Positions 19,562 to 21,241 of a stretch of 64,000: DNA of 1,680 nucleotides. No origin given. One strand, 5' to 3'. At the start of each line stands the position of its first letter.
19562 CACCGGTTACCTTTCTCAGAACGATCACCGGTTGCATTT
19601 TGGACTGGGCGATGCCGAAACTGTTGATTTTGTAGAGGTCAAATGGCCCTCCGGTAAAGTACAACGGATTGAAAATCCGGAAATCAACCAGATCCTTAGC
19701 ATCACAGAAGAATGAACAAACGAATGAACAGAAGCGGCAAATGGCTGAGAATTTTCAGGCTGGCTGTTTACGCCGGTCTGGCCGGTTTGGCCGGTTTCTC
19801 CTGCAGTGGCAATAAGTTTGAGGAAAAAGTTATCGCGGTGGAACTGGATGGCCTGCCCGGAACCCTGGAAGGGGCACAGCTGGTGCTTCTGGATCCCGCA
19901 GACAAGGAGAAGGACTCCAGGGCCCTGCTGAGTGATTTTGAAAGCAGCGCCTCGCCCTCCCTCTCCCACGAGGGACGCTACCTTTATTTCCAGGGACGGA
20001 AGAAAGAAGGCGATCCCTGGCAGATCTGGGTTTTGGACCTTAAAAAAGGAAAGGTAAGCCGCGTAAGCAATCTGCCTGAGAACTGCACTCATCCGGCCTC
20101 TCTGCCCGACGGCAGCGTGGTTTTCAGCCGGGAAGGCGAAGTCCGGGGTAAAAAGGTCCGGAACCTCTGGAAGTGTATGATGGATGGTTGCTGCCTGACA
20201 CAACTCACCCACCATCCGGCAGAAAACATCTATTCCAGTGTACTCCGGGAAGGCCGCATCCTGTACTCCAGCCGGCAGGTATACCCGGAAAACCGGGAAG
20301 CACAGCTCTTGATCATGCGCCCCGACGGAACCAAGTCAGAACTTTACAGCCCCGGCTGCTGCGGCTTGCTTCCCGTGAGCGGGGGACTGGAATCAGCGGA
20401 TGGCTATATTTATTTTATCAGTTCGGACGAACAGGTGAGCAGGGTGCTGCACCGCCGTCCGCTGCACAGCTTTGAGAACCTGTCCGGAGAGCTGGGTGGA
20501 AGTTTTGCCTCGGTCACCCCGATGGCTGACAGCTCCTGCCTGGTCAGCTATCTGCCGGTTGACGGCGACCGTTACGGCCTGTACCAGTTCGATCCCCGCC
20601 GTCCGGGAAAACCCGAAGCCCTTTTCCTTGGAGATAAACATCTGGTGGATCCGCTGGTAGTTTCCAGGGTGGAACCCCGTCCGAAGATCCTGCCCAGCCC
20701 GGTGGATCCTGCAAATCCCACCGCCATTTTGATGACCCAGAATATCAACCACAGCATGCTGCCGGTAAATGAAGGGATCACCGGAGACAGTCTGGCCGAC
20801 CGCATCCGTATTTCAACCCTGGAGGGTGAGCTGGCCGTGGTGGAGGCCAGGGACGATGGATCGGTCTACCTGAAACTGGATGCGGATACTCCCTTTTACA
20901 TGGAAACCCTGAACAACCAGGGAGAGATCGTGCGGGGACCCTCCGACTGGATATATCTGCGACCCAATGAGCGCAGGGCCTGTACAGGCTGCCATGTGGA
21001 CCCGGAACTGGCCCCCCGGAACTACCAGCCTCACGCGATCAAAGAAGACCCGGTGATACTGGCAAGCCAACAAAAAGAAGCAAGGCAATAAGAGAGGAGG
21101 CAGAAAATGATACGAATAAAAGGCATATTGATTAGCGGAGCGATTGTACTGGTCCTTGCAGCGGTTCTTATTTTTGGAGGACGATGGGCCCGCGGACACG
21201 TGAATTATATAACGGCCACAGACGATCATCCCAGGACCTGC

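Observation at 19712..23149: HzsA-related-like propeller/heme protein followed by a YVTN-propeller + CCP-like di-heme fusion: a hydrazine-synthase-like domain inventory in a Bacteroidota genome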

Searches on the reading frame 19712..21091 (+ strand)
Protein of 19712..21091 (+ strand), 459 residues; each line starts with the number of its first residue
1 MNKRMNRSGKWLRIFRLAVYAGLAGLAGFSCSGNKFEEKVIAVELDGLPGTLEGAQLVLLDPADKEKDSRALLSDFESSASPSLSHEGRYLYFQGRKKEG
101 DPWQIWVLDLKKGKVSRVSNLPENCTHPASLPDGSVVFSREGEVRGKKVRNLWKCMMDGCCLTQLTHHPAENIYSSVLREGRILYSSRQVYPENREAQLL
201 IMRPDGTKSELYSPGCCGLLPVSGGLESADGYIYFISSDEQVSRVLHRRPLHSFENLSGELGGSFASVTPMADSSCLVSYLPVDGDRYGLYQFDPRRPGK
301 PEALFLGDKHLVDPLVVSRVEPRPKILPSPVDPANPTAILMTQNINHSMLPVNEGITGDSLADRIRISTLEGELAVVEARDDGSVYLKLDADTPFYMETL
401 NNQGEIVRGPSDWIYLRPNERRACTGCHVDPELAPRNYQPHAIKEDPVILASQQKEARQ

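Call 9: search_protein_families(library=pfam, proteins=[window:19712-21091:+], max_evalue=0.01)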
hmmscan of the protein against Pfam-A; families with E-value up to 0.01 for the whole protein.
window:19712-21091:+ (459 aa): 2 families
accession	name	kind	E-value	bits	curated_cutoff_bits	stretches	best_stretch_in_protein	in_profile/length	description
PF18582.6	HZS_alpha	-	3.4e-12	47.2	26.6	1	374-428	43-97/98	Hydrazine synthase alpha subunit middle domain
PF07676.18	PD40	-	7.5e-05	23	20.9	0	77-107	9-38/38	WD40-like Beta Propeller Repeat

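Call 10: search_protein_families(library=ncbifam, proteins=[window:19712-21091:+], max_evalue=0.01)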
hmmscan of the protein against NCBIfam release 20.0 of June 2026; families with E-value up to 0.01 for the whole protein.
window:19712-21091:+ (459 aa): 2 families
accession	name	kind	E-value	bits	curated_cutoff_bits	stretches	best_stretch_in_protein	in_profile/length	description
NF052339.1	hydrazine_alpha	equivalog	1.5e-17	62.8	800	2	380-430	536-586/804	hydrazine synthase subunit alpha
TIGR02800.1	propeller_TolB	equivalog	2.6e-05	23.3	343.15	1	69-182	183-291/418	Tol-Pal system beta propeller repeat protein TolB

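Call 11: search_solved_structures(query=window:19712-21091:+, max_evalue=1, show_alignments=2)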
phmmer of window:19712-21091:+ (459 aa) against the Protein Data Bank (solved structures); distinct sequences matched with E-value up to 1: 12.
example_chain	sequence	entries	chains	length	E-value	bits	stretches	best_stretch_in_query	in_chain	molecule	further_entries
5c2v_A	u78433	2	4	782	1.3e-15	60.4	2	379-430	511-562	HYDRAZINE SYNTHASE ALPHA SUBUNIT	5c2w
4r40_A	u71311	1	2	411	0.036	16.1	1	77-184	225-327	Protein TolB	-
4pwz_A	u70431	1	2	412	0.036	16.1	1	77-184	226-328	Protein TolB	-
6pnv_A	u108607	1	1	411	0.13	14.2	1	77-184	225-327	Tol-Pal system protein TolB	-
1crz_A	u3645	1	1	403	0.32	13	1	78-184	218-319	TOLB PROTEIN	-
2w8b_B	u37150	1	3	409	0.33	12.9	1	78-184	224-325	PROTEIN TOLB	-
2w8b_A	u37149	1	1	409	0.33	12.9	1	78-184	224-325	PROTEIN TOLB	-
2hqs_A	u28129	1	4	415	0.34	12.9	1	78-184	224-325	Protein tolB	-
4jml_A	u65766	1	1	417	0.35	12.8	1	78-184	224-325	Protein TolB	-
7nst_E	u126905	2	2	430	0.37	12.7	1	78-184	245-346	Tol-Pal system protein TolB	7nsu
3iax_A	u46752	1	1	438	0.38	12.7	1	78-184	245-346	Protein tolB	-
1c5k_A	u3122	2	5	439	0.38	12.7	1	78-184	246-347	PROTEIN (TOLB PROTEIN) | PROTEIN TOLB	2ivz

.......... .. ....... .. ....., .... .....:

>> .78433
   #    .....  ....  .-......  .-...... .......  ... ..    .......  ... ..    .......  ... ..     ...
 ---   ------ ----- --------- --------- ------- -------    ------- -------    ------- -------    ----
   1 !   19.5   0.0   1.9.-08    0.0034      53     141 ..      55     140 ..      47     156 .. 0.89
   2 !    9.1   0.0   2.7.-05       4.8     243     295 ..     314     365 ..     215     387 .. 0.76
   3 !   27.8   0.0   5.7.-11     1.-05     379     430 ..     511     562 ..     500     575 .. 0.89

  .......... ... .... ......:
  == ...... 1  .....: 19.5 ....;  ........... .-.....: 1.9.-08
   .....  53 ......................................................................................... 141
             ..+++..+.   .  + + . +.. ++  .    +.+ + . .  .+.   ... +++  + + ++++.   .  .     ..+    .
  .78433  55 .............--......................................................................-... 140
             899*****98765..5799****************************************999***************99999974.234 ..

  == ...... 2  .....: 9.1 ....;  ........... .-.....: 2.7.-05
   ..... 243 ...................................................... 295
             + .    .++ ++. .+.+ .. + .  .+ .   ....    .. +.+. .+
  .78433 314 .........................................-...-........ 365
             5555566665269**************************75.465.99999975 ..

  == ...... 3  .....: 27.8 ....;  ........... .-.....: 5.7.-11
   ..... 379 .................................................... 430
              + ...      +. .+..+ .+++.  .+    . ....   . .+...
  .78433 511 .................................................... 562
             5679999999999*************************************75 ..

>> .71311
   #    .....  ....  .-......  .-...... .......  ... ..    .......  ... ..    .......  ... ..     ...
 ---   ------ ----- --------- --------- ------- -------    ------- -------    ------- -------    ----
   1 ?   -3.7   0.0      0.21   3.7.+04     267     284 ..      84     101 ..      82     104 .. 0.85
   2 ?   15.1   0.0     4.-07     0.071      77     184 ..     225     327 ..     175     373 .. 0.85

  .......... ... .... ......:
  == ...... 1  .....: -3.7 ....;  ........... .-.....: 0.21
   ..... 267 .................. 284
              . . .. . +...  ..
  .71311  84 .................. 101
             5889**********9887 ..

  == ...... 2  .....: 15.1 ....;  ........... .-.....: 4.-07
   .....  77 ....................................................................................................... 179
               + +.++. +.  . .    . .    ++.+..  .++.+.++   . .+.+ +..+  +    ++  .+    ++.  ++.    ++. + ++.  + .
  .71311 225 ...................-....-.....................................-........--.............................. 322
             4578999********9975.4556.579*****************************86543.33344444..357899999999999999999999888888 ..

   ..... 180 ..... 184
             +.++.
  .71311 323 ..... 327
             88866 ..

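Call 18: find_homologous_proteins(query=window:19712-21091:+, max_evalue=0.00001)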
Query window:19712-21091:+ (459 aa): 378 proteins with E <= 0.00001 among 8000 candidates; the best 120 are listed.
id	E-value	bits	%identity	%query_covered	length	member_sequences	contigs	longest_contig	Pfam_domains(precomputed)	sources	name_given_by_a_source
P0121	0.0e+0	1061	100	100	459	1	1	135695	PF26549.1,PF18582.7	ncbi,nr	ncbi:MAG: hypothetical protein P1P86_06665 [Bacteroidales bacterium]|nr:hypothetical protein [Bacter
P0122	6.5e-246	835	77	100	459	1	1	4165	PF26549.1,PF18582.7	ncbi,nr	ncbi:MAG: hypothetical protein U9R49_04570 [Bacteroidota bacterium]|nr:hypothetical protein [Bactero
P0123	4.8e-243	825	76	99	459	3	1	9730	PF26549.1,PF18582.7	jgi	-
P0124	5.4e-243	825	76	99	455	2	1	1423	PF26549.1,PF18582.7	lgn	-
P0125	2.4e-242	823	77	99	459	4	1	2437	PF26549.1,PF18582.7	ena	-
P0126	5.7e-242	822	79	99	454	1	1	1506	PF26549.1,PF18582.7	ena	-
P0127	6.4e-241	818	76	100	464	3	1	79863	PF26549.1,PF18582.7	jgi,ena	jgi:hypothetical protein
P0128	8.4e-241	818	77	98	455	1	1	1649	PF26549.1,PF18582.7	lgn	-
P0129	1.0e-236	804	75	100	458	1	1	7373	PF26549.1,PF18582.7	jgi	jgi:hypothetical protein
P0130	2.3e-235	800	75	99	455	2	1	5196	PF26549.1,PF18582.7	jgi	-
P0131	1.2e-234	797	74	99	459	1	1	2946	PF26549.1,PF18582.7,PF07676.19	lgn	-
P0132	7.2e-234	795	75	100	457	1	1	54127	PF26549.1,PF18582.7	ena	-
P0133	6.0e-233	792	75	99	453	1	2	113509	PF26549.1,PF18582.7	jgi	-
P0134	3.7e-231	786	74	99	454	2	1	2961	PF26549.1,PF18582.7,PF07676.19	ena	-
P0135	2.5e-230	783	74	99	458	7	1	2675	PF18582.7,PF07676.19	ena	-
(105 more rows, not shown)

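Call 25: find_related_loci(query=A1, collection=genome_contigs, flank=8000)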
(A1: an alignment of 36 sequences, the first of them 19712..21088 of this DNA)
Query A1 (459 aa) in genome_contigs; peptide patterns used: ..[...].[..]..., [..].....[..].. (x = any residue, [..] = any of these).
96 stretches matched a pattern; 42 encode a relative of the query (tblastn E <= 1e-3); 42 distinct loci.
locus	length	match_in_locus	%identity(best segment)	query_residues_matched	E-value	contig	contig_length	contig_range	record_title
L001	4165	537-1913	77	1-459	0e+0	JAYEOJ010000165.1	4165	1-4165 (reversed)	MAG: Bacteroidota bacterium isolate MAG032 MAG032_165, whole genome shotgun sequence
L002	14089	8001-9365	75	1-456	0e+0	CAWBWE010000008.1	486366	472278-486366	MAG: uncultured Bacteroidales bacterium isolate MFD03551.bin.2.12 genome assembly, contig: contig_38486, whole genome sh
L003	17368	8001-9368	75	1-457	0e+0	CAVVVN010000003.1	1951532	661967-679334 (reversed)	MAG: uncultured Bacteroidales bacterium isolate MFD03804.bin.1.21 genome assembly, contig: contig_2544, whole genome sho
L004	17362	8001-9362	72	1-453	0e+0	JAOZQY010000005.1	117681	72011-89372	MAG: Bacteroidales bacterium isolate GMC6.concoct.134_sub GMC6_22_length_117681_cov_11.110511, whole genome shotgun sequ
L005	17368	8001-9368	67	1-456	0e+0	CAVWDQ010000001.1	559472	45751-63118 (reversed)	MAG: uncultured Bacteroidales bacterium isolate MFD03804.bin.2.147 genome assembly, contig: contig_10249, whole genome s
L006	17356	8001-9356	65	8-459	0e+0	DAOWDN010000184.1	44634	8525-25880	MAG TPA_asm: Bacteroidia bacterium isolate CSMAG_1914 CSMAG_1914_k141_3629398_length_44634_cov_16.4616, whole genome sho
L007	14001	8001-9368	64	1-456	0e+0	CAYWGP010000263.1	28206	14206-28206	MAG TPA_asm: uncultured Bacteroides sp. isolate binchicken_co231_94 genome assembly, contig: k141_3066058, whole genome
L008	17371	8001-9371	63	1-459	0e+0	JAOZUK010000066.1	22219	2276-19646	MAG: Bacteroidales bacterium isolate GMC8.maxbin2.069_sub GMC8_1453_length_22219_cov_26.233622, whole genome shotgun seq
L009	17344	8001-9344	64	8-457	0e+0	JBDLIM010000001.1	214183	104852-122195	MAG: Bacteroidota bacterium isolate MAG031 MAG031_1, whole genome shotgun sequence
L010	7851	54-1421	62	1-456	0e+0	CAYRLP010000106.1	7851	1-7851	MAG TPA_asm: uncultured Bacteroides sp. isolate binchicken_co294_125 genome assembly, contig: NODE_7996_length_7851_cov_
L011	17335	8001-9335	64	9-455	0e+0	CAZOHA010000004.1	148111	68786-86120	MAG TPA_asm: uncultured Bacteroides sp. isolate SRP332253_co2_34 genome assembly, contig: NODE_54_length_148111_cov_5.42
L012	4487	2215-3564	58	1-459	0e+0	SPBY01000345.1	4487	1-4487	MAG: Bacteroidia bacterium isolate das_tool.concoct.150 k141_878838, whole genome shotgun sequence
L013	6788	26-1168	70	72-452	0e+0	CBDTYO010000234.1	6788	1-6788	MAG TPA_asm: uncultured Bacteroidia bacterium isolate ERR2431960_concoct_72 genome assembly, contig: ERZ23880139.7016, w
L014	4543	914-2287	59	1-457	0e+0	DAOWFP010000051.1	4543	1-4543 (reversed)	MAG TPA_asm: Bacteroidota bacterium isolate CSMAG_1968 CSMAG_1968_k141_2660843_length_4543_cov_12.5363, whole genome sho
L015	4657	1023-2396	58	1-457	0e+0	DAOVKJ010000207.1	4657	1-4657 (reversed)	MAG TPA_asm: Bacteroidota bacterium isolate CSMAG_1416 CSMAG_1416_k141_2694237_length_4657_cov_11.4663, whole genome sho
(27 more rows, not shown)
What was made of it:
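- Tried and rejected: The genome_contigs scan used patterns specific to the Bacteroidota clade, so its 42 loci say nothing about distribution outside that phylum (call 25).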

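Call 31: predict_structure(alignment_id=A1)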
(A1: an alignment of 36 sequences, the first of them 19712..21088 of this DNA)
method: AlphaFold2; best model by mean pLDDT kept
length: 459 residues; sequences in the alignment: 36
mean_pLDDT: 81.9   pTM: 0.80
mean pLDDT of the five models: 81.9, 79.1, 78.9, 77.5, 75.7
residues with pLDDT >= 90: 213; 70-90: 152; 50-70: 46; < 50: 48
segments of 3 or more residues with pLDDT < 50: 1-13, 15-33, 437-443, 453-459
pLDDT, mean of each block of 10 residues (from residue 1): 41 48 39 73 92 95 83 94 92 96 97 93 96 93 94 95 93 93 94 90 86 90 91 95 88 88 94 94 94 88 92 91 58 76 66 54 86 88 82 87 82 83 64 50 65 40
secondary structure, 60 per line:
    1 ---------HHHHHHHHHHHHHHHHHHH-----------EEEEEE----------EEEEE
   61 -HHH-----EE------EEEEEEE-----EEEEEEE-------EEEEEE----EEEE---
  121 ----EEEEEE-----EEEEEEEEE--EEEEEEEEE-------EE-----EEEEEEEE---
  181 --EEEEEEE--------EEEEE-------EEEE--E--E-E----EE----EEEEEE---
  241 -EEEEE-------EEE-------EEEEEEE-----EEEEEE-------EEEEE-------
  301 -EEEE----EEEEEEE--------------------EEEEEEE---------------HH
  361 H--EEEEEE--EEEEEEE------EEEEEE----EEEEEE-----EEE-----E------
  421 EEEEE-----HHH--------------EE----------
elements in order: H10-28 E40-45 E56-60 E78-84 E90-96 E104-109 E114-117 E125-130 E136-144 E147-155 E170-177 E183-189 E198-202 E210-213 E232-237 E242-246 E254-256 E264-270 E276-281 E289-293 E302-305 E310-316 E337-343 E364-369 E372-378 E385-390 E395-400 E406-408 E421-425

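Call 32: search_protein_representatives(protein=window:19712-21088:+)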
Query: 459 residues. Proteins with E-value up to 0.001 (for the whole library): 2289; up to 1e-10: 729; up to 1e-30: 125. The best 150 are listed.
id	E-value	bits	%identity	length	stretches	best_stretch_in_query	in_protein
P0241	5.7e-152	523.2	53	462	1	16-454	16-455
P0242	5.4e-112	391.4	76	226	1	5-230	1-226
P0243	1.4e-107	376.8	46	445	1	10-452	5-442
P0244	7.5e-86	305.2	37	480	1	11-450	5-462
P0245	2.0e-82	293.9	37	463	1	26-451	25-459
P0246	3.2e-80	286.6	37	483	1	54-445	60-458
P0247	6.9e-80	285.5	39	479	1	53-451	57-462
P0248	2.1e-79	284.0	38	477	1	57-449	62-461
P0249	9.8e-77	275.1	39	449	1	55-452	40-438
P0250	3.1e-76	273.5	38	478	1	54-450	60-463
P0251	4.5e-76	273.0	40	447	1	52-450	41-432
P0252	5.6e-76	272.6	39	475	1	57-451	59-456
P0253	5.3e-74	266.1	36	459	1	29-456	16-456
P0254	5.4e-74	266.1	38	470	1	14-451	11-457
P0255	3.2e-73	263.6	37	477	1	55-449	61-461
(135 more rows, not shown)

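Call 35: fold_search(model_id=the predicted structure, library=pdb)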
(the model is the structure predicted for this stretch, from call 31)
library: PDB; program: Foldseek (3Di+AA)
matches with E <= 10: 1371; with E <= 0.001: 692
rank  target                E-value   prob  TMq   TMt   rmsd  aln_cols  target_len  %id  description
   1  5c2v_A                6.7e-19  1.00  0.72  0.44   4.5       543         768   18  Kuenenia stuttgartiensis Hydrazine Synthase (released 2015-10-14)
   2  5c2v_D                4.7e-18  1.00  0.72  0.45   4.8       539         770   18  Kuenenia stuttgartiensis Hydrazine Synthase (released 2015-10-14)
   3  2ivz_A                4.2e-12  1.00  0.48  0.56   8.6       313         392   15  Structure of TolB in complex with a peptide of the colicin E9 T- domain (released 2006-08-16)
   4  2ivz_D                9.3e-12  1.00  0.47  0.55   3.9       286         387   16  Structure of TolB in complex with a peptide of the colicin E9 T- domain (released 2006-08-16)
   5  1c5k                  1.3e-11  1.00  0.48  0.55   8.6       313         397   15  THE STRUCTURE OF TOLB, AN ESSENTIAL COMPONENT OF THE TOL-DEPENDENT TRANSLOCATION SYSTEM AND ITS INTERACTIONS WITH THE TR (released 2000-12-06)
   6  4pwz_B                1.5e-11  1.00  0.47  0.52   8.3       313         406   16  Crystal structure of TolB protein from Yersinia pestis CO92 (released 2014-04-02)
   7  3iax_A                1.7e-11  1.00  0.48  0.55   8.6       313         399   15  The crystal structure of the TolB box of Colicin A in complex with TolB reveals important differences in the recruitme (released 2009-10-13)
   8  1crz                  2.2e-11  1.00  0.48  0.54   8.6       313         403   16  CRYSTAL STRUCTURE OF THE E. COLI TOLB PROTEIN (released 2000-08-16)
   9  4pwz_A                2.2e-11  1.00  0.48  0.54   8.3       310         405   16  Crystal structure of TolB protein from Yersinia pestis CO92 (released 2014-04-02)
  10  2hqs_A                2.9e-11  1.00  0.47  0.52   8.3       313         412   16  Crystal structure of TolB/Pal complex (released 2007-04-03)
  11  4r40_C                3.2e-11  1.00  0.46  0.52   8.5       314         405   16  Crystal Structure of TolB/Pal complex from Yersinia pestis. (released 2014-09-03)
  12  4jml_A                6.5e-11  1.00  0.47  0.55   7.2       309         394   14  Crystal structure of the TolB(P201C)-ColicinE9 TBE peptide(A33C) complex. (released 2013-07-17)
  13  2ivz_C                6.8e-11  1.00  0.48  0.56   4.2       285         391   16  Structure of TolB in complex with a peptide of the colicin E9 T- domain (released 2006-08-16)
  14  2w8b_A                7.6e-11  1.00  0.48  0.53   4.3       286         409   16  Crystal structure of processed TolB in complex with Pal (released 2009-02-17)
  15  2w8b_B                7.6e-11  1.00  0.48  0.53   8.4       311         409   17  Crystal structure of processed TolB in complex with Pal (released 2009-02-17)
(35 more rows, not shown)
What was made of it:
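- On TolB (TIGR02800): The fold match is weaker than to HzsA (call 35).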

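Call 38: search_solved_structures(query=A1, max_evalue=0.001, show_alignments=1)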
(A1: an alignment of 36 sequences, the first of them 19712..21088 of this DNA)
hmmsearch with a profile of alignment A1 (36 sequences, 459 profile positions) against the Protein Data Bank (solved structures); distinct sequences matched with E-value up to 0.001: 13.
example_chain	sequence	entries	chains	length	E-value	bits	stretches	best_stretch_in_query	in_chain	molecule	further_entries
5c2v_A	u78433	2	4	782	9.7e-22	80.2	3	52-135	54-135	HYDRAZINE SYNTHASE ALPHA SUBUNIT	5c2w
6pnv_A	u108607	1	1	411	1.2e-08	37.1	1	79-190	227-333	Tol-Pal system protein TolB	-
1crz_A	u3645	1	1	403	3.6e-08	35.5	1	79-188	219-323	TOLB PROTEIN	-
2w8b_A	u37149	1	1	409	3.7e-08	35.5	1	79-188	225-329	PROTEIN TOLB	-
2w8b_B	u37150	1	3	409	3.7e-08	35.5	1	79-188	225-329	PROTEIN TOLB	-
4jml_A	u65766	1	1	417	3.7e-08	35.5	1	79-188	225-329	Protein TolB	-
2hqs_A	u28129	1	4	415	3.8e-08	35.4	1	79-188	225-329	Protein tolB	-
7nst_E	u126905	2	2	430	4e-08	35.4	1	79-188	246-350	Tol-Pal system protein TolB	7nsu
3iax_A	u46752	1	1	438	4.2e-08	35.3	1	79-188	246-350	Protein tolB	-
1c5k_A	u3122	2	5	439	4.2e-08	35.3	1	79-188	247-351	PROTEIN (TOLB PROTEIN) | PROTEIN TOLB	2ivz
4r40_A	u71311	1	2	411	2.6e-07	32.7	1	79-188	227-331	Protein TolB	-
4pwz_A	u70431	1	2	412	2.6e-07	32.7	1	79-188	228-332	Protein TolB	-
7awz_A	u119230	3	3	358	8.5e-06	27.7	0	150-243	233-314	Scone-E | SconeE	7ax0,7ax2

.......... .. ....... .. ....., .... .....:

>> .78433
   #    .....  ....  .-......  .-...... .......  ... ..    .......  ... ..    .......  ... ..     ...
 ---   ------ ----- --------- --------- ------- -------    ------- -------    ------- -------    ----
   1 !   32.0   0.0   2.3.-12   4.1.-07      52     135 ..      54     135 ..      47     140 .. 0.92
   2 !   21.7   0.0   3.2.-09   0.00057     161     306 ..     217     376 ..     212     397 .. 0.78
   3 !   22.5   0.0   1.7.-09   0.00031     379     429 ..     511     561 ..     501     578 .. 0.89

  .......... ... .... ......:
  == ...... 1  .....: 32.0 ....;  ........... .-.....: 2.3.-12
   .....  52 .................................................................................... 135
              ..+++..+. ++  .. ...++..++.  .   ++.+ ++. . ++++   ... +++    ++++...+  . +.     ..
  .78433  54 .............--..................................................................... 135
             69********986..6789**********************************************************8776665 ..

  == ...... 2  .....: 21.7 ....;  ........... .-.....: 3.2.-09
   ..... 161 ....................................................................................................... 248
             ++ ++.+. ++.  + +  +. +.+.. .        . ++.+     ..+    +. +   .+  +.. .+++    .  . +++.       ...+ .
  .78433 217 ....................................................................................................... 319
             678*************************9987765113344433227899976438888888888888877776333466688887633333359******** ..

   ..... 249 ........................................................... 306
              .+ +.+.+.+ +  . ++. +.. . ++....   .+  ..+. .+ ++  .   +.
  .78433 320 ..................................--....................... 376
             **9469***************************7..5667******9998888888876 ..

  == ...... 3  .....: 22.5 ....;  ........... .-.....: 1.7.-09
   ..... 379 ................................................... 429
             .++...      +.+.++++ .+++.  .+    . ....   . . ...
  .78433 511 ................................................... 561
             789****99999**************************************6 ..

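Call 72: list_cluster_members(proteins=[window:19712-21088:+, window:21107-23146:+])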
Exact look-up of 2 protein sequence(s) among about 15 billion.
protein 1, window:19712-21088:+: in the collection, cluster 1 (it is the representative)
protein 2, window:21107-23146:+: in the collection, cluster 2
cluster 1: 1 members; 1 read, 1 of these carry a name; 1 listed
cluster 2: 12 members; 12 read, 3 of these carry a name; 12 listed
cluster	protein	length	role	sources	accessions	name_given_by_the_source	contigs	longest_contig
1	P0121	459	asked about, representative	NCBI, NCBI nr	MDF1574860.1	MAG: hypothetical protein P1P86_06665 [Bacteroidales bacterium] | hypothetical protein [Bacteroidales bacterium]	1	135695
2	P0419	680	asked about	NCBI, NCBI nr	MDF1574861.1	MAG: beta-propeller fold lactonase family protein [Bacteroidales bacterium] | beta-propeller fold lactonase family protein [Bacteroidales bacterium]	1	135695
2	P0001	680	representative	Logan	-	-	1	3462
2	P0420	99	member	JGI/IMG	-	cytochrome c peroxidase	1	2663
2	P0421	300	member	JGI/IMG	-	YVTN family beta-propeller protein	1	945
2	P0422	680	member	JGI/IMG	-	-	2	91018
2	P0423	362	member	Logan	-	-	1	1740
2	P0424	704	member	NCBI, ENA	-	-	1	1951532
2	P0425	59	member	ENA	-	-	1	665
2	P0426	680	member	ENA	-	-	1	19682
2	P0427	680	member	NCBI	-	-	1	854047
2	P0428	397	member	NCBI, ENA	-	-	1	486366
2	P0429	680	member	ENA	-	-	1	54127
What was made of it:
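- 19712..21091 (+): Gene 1: short HzsA-like subunit. It is a lipoprotein with a six-bladed PD40 propeller and an HZS_alpha middle domain carrying one c-type heme site. It has no heme alphaII domain. NCBI MDF1574860.1, 'hypothetical protein' (call 72).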
